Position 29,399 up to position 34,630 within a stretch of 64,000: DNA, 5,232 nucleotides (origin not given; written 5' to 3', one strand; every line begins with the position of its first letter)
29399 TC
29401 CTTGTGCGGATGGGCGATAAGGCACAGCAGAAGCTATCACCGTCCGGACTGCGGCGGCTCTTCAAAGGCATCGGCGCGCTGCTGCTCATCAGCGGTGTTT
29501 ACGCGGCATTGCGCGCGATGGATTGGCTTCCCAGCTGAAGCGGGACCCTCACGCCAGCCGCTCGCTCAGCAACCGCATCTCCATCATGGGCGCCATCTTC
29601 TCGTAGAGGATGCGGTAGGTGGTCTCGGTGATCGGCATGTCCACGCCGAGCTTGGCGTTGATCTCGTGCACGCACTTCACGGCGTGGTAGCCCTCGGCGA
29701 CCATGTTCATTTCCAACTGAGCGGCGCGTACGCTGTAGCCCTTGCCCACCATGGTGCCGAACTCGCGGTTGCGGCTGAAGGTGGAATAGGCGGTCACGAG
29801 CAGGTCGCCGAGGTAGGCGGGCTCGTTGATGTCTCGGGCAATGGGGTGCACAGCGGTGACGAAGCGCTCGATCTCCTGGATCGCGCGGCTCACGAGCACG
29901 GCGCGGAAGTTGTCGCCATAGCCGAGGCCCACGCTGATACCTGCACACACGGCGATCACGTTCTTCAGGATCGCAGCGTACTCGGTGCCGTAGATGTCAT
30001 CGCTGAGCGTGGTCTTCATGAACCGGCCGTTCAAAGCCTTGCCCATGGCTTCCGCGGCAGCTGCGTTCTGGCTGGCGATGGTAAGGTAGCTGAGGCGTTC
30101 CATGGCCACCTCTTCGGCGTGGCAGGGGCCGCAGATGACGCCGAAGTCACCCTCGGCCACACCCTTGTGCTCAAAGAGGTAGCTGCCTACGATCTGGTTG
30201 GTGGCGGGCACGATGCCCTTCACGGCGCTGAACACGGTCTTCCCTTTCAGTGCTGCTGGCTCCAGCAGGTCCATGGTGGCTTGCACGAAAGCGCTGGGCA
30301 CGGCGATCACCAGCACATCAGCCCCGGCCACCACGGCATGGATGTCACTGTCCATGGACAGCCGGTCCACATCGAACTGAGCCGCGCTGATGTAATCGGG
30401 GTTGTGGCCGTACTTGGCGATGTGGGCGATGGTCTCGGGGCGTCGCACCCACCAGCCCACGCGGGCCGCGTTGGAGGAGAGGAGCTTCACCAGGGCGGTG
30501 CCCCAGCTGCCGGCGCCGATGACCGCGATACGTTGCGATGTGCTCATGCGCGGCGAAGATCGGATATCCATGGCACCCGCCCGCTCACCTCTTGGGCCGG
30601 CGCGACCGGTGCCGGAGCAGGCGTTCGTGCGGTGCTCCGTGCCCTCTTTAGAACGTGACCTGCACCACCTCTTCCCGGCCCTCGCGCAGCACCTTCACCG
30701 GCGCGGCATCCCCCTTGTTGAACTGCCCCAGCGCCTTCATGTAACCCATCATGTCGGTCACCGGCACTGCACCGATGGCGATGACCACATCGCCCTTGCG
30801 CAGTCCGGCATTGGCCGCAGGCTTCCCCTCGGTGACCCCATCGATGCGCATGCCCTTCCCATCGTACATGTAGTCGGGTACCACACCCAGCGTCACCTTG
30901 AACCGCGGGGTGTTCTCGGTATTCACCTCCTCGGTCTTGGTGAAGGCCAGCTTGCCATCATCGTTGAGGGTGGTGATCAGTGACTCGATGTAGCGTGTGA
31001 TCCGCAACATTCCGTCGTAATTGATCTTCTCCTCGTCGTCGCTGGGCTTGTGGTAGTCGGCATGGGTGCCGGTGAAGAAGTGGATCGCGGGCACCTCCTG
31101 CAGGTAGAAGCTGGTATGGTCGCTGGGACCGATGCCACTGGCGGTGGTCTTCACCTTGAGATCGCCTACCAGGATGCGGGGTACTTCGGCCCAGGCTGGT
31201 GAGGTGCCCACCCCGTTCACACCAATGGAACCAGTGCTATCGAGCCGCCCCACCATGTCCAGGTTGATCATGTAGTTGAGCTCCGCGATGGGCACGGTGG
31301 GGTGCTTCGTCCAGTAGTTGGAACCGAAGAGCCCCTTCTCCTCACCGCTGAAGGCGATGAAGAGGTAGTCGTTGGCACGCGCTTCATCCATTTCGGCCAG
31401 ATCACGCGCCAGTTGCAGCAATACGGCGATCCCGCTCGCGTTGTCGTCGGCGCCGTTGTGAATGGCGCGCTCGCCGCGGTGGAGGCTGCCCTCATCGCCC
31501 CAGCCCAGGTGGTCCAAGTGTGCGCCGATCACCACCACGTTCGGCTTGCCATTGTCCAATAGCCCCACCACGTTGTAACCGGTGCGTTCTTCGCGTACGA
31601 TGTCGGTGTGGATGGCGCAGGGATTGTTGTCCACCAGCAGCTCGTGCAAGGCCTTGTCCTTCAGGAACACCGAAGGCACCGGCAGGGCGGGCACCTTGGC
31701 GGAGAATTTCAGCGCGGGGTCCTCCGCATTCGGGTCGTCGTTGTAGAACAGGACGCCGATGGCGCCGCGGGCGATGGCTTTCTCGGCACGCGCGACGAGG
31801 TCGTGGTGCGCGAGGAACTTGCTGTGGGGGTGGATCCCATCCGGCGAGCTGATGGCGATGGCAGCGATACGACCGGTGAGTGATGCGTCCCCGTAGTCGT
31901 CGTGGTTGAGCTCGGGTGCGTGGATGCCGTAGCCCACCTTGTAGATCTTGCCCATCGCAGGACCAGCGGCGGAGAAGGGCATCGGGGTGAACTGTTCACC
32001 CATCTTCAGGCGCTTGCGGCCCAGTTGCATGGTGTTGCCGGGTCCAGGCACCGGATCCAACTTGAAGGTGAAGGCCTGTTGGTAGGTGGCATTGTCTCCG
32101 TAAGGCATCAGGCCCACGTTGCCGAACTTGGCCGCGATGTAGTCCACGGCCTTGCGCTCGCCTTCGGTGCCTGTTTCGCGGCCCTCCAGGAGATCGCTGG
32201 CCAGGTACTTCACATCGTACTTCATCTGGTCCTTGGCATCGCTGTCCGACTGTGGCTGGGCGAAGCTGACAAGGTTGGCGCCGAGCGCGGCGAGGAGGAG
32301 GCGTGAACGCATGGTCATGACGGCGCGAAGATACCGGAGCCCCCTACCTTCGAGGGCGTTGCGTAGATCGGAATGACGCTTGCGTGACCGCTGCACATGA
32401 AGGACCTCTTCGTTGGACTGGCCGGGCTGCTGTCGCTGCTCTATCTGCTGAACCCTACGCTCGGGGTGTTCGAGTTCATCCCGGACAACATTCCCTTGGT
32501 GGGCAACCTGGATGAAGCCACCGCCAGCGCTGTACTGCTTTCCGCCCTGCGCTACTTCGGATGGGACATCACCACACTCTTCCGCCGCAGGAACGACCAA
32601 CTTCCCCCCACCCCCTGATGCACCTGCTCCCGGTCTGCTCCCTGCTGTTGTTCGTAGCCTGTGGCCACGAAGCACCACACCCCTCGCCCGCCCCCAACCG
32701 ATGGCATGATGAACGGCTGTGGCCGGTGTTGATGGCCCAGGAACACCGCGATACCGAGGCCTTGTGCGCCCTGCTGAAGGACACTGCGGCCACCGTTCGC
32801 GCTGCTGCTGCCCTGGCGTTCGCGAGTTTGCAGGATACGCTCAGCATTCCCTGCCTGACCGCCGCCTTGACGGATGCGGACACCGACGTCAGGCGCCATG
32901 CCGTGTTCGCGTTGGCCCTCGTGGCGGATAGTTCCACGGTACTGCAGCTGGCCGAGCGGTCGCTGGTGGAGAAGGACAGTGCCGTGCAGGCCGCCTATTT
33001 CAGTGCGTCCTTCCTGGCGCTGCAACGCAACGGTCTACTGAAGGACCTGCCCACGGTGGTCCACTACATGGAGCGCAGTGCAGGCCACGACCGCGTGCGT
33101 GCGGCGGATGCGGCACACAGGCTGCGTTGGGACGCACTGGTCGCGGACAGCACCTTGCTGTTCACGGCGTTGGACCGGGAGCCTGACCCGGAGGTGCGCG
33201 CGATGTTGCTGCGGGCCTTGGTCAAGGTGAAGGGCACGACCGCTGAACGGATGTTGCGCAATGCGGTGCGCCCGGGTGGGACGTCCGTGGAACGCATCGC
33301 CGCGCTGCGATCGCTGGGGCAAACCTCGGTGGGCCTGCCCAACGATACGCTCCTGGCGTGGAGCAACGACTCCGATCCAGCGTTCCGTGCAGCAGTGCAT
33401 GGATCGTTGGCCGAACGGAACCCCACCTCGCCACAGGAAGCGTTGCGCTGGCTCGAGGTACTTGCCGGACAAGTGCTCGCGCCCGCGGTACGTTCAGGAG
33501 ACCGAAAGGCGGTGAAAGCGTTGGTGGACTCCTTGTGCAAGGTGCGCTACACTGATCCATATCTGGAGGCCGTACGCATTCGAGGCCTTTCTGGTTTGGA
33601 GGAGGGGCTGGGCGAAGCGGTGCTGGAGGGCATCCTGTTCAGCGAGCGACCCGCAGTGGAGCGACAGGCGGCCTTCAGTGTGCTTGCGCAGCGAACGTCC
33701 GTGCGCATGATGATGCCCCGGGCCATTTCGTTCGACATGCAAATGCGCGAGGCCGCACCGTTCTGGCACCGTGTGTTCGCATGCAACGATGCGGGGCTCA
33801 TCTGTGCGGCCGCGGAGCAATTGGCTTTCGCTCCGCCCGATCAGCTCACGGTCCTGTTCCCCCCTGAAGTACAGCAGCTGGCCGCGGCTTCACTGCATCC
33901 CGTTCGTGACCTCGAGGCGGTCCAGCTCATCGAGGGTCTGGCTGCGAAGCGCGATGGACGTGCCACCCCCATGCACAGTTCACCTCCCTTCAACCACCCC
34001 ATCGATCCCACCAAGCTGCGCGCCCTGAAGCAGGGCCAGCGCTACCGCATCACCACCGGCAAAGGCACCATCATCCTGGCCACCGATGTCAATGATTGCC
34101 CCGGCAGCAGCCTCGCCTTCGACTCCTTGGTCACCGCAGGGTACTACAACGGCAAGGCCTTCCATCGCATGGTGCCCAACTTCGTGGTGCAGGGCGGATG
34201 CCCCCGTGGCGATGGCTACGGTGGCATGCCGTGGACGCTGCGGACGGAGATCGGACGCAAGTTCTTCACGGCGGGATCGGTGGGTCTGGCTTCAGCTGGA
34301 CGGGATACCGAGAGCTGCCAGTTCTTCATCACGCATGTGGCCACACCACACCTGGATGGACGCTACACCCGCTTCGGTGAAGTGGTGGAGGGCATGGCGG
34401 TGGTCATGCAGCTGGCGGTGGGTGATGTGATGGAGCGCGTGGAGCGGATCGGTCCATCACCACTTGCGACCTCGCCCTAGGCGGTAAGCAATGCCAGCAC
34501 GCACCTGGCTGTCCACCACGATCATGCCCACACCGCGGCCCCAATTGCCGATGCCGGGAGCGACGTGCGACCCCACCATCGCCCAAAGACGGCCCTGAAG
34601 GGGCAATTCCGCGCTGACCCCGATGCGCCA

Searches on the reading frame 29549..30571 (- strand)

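Call 36: search_protein_families(library=pfam, proteins=[window:29549-30571:-], max_evalue=0.01)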
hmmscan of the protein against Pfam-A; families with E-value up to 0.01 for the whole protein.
window:29549-30571:- (340 aa): 8 families
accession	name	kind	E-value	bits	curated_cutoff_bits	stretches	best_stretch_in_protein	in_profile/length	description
PF07479.19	NAD_Gly3P_dh_C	-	6.7e-45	153.2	25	1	192-329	1-138/142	NAD-dependent glycerol-3-phosphate dehydrogenase C-terminus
PF01210.29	NAD_Gly3P_dh_N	-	2.6e-33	115.7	23.1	1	15-172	2-157/158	NAD-dependent glycerol-3-phosphate dehydrogenase N-terminus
PF20618.3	GPD_NAD_C_bact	-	1.3e-19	70.9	27.6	1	252-316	1-64/66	Bacterial GPD, NAD-dependent C-terminal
PF03807.23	F420_oxidored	-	1.2e-07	32.6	21.6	1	14-117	1-92/94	NADP oxidoreductase coenzyme F420-dependent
PF02558.23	ApbA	-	1.3e-05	25.3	22.2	1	15-113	1-96/150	Ketopantoate reductase PanE/ApbA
PF03446.21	NAD_binding_2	-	0.0027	18.2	21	1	14-112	1-88/161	NAD binding domain of 6-phosphogluconate dehydrogenase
PF02629.25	CoA_binding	-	0.0029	18.7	22.3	0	76-116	57-96/97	CoA binding domain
PF03435.24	Sacchrp_dh_NADP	-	0.0067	17.2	25.1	0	15-102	1-84/129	Saccharopine dehydrogenase NADP binding domain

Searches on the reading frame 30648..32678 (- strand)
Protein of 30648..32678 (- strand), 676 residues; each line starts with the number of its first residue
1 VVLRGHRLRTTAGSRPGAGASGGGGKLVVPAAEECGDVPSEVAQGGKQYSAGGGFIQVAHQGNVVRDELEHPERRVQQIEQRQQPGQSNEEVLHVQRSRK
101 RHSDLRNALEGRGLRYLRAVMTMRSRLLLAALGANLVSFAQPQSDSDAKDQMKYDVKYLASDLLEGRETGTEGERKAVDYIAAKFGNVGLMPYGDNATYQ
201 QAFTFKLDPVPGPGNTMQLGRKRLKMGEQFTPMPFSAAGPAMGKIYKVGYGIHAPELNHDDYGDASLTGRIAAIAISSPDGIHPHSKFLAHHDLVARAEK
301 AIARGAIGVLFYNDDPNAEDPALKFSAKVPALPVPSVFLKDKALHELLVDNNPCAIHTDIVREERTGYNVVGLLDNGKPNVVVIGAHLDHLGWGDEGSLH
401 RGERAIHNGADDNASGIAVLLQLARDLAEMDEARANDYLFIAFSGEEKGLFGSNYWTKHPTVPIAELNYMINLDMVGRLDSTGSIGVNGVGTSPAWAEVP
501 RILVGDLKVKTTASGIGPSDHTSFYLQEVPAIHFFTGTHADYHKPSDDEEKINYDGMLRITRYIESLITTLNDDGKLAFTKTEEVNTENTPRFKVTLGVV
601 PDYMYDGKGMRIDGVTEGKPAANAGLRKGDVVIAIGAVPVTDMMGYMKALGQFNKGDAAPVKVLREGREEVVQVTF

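Call 36: search_protein_families(library=pfam, proteins=[window:30648-32678:-], max_evalue=0.01)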
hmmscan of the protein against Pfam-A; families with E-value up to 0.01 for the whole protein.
window:30648-32678:- (676 aa): 6 families
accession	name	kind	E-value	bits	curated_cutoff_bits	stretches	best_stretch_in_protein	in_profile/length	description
PF04389.22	Peptidase_M28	-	3.4e-38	131.7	21.3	1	369-565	1-190/193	Peptidase family M28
PF13180.12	PDZ_2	-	4.2e-09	37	27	1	606-675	12-79/80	PDZ domain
PF17820.7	PDZ_6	-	3.7e-06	27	27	1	612-643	2-33/54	PDZ domain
PF00595.29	PDZ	-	3e-05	24.8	23.2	1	597-644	12-61/81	PDZ domain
PF01546.33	Peptidase_M20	-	0.00035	21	24.6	1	384-568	2-204/206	Peptidase family M20/M25/M40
PF02225.27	PA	-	0.0018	18.8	23.9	1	261-345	17-93/95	PA domain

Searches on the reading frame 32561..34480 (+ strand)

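Call 36: search_protein_families(library=pfam, proteins=[window:32561-34480:+], max_evalue=0.01)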
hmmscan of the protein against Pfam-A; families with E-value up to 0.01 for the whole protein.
window:32561-34480:+ (639 aa): 4 families
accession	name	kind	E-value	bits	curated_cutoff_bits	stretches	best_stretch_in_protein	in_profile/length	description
PF00160.26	Pro_isomerase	-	2e-30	106.5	21.7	1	496-625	3-144/159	Cyclophilin type peptidyl-prolyl cis-trans isomerase/CLD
PF13646.12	HEAT_2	-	2.9e-14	53.5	27.7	2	66-145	2-82/88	HEAT repeats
PF02985.28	HEAT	-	5e-08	32.9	23.5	0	67-92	4-29/31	HEAT repeat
PF12717.13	Cnd1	-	0.009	16.5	26.4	0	79-123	7-50/162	non-SMC mitotic condensation complex subunit 1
